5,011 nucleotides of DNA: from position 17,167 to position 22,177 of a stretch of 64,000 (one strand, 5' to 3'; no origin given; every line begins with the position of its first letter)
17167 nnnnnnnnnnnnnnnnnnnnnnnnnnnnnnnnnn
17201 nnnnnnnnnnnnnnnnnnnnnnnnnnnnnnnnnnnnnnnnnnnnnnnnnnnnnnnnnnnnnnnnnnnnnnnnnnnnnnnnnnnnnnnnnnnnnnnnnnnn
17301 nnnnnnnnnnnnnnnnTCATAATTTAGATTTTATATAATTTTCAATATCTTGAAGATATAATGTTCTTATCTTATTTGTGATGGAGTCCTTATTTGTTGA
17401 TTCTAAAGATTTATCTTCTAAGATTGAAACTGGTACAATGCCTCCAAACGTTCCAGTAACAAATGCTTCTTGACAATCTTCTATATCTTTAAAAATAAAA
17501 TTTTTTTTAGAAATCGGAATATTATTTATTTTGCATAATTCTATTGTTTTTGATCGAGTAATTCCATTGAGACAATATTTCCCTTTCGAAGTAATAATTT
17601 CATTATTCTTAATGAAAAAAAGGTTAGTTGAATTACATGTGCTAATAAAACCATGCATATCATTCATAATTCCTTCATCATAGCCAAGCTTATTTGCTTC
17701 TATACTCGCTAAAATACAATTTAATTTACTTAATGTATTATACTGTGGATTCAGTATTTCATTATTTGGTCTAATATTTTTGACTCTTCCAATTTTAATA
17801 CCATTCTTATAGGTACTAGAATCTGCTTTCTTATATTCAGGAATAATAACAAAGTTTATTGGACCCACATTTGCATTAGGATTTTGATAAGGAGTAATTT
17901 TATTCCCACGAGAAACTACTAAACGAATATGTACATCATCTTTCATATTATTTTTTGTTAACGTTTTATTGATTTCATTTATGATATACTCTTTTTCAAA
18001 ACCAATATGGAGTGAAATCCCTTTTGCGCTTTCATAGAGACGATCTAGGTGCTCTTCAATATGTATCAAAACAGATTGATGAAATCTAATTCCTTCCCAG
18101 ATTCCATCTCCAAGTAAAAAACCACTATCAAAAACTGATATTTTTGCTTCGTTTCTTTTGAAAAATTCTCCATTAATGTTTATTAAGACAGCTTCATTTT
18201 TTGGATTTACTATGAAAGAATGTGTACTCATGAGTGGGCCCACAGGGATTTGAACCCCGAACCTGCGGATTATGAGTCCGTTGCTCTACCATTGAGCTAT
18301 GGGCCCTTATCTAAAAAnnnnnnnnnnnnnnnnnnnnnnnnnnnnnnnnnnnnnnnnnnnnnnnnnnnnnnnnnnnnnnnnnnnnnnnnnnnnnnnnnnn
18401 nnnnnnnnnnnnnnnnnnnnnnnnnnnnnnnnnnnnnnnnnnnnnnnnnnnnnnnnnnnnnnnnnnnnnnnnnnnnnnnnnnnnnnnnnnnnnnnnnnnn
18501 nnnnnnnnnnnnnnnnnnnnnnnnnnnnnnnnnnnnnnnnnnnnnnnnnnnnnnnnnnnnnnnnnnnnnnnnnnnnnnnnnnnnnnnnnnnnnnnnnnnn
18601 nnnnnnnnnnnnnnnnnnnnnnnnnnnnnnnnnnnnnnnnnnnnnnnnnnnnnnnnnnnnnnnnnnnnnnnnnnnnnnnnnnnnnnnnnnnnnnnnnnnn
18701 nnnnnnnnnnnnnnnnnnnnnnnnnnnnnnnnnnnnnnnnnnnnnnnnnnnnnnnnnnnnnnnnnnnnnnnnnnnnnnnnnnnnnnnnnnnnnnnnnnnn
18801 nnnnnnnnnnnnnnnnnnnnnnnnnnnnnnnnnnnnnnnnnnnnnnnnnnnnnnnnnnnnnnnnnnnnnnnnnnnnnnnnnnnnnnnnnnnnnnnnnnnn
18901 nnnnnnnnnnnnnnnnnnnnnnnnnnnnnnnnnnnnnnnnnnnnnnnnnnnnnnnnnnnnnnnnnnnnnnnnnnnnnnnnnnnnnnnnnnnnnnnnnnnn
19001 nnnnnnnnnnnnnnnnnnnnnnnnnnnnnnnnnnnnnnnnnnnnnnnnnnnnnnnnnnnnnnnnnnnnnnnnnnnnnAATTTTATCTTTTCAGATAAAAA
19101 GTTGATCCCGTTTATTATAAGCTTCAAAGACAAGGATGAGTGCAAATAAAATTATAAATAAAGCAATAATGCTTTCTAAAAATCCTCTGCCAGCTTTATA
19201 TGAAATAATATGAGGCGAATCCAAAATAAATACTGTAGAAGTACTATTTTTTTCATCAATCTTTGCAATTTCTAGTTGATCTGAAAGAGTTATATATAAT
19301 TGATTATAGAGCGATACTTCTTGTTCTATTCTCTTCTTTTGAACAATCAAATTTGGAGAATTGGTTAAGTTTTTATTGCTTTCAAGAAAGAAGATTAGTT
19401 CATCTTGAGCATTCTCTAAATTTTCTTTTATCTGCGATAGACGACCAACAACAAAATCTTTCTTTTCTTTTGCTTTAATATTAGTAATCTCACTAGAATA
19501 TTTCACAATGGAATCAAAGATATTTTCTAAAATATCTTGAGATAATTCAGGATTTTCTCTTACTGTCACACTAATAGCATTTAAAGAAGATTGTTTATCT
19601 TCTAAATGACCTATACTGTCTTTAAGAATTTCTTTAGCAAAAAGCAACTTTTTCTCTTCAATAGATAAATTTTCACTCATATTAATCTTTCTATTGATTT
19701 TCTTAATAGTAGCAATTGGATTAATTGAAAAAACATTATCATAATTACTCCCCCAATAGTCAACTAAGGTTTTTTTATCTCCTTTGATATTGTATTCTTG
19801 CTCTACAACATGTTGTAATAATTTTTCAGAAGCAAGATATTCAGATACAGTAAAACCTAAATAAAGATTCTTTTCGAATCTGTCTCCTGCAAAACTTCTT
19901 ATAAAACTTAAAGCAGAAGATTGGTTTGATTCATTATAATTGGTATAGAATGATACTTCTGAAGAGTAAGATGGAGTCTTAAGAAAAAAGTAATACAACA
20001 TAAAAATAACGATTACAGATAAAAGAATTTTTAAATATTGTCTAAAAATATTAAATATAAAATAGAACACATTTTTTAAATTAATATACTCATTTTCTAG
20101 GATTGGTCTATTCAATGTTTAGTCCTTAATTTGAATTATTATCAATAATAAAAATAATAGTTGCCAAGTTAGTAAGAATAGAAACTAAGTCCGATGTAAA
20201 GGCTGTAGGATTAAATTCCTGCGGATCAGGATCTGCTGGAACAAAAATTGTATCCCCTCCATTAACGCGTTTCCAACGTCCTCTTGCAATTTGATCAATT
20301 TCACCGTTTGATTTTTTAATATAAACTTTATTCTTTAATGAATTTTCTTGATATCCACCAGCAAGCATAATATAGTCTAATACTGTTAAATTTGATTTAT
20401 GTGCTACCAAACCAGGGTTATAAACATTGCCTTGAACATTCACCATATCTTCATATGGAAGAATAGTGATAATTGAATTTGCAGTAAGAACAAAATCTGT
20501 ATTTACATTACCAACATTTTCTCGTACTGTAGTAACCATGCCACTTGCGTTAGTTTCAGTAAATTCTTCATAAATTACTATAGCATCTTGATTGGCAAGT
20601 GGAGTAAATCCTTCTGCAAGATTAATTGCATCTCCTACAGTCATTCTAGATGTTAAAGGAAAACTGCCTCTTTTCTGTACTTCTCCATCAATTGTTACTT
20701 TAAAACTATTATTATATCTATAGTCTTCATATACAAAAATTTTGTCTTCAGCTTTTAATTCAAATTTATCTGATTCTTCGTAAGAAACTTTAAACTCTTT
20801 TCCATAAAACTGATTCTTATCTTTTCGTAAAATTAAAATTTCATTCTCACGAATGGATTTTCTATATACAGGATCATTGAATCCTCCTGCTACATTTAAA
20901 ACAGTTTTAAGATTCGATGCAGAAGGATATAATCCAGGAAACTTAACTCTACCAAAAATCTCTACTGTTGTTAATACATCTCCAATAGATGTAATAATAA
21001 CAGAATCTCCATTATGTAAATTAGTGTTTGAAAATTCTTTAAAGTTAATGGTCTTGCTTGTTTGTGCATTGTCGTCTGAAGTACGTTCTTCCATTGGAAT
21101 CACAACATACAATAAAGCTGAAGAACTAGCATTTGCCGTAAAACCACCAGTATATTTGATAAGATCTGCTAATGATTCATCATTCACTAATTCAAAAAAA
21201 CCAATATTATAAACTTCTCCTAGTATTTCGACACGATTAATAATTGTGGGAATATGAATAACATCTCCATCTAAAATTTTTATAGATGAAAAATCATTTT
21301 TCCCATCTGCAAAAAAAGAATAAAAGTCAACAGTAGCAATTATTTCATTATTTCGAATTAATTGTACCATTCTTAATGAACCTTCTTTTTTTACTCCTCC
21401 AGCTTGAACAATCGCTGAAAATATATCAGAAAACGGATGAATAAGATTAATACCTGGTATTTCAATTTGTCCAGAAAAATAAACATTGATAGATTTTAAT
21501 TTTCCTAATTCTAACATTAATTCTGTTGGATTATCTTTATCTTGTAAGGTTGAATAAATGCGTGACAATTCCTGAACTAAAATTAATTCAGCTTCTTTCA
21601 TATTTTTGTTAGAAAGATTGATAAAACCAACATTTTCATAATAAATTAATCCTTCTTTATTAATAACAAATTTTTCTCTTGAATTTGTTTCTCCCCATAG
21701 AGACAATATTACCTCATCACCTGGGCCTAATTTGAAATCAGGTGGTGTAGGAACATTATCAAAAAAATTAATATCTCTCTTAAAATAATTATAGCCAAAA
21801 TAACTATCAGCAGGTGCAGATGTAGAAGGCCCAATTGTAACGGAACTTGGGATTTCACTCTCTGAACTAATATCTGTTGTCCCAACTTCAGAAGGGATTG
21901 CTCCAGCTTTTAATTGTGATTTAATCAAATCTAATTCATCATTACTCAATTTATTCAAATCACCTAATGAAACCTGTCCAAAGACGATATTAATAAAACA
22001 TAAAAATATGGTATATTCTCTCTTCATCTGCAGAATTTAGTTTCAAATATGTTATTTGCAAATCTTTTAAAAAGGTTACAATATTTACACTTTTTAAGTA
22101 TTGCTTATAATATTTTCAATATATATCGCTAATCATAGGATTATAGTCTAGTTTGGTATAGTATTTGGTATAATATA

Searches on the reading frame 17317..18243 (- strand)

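Call 7: search_protein_families(library=pfam, proteins=[window:17317-18243:-], max_evalue=0.001)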
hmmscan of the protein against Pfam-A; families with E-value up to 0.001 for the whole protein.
window:17317-18243:- (308 aa): 1 family
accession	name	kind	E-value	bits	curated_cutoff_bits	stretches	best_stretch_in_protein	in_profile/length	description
PF01063.24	Aminotran_4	-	1.4e-40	140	28.5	1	47-273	1-221/223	Amino-transferase class IV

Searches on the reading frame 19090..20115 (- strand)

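Call 7: search_protein_families(library=pfam, proteins=[window:19090-20115:-], max_evalue=0.001)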
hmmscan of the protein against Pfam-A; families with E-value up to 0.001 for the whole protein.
window:19090-20115:- (341 aa): 0 families

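Call 99: search_protein_families(library=pfam, proteins=[window:19090-20115:-], max_evalue=0.01)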
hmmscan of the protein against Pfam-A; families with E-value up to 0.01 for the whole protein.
window:19090-20115:- (341 aa): 1 family
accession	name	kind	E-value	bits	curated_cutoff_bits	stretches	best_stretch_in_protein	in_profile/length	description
PF02706.20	Wzz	-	0.0058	17.3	25.5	1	20-106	8-90/91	Chain length determinant protein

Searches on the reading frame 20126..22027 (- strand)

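Call 7: search_protein_families(library=pfam, proteins=[window:20126-22027:-], max_evalue=0.001)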
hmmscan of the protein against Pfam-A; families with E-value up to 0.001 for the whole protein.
window:20126-22027:- (633 aa): 3 families
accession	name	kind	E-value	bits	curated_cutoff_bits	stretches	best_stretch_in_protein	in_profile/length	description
PF10531.15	SLBB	-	1.3e-28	99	27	2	443-488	1-46/55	SLBB domain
PF22461.2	SLBB_2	-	4.3e-21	75.2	27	1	443-488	2-49/79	SLBB domain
PF02563.21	Poly_export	-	2.9e-09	37.4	28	1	93-158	2-66/77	Polysaccharide biosynthesis/export protein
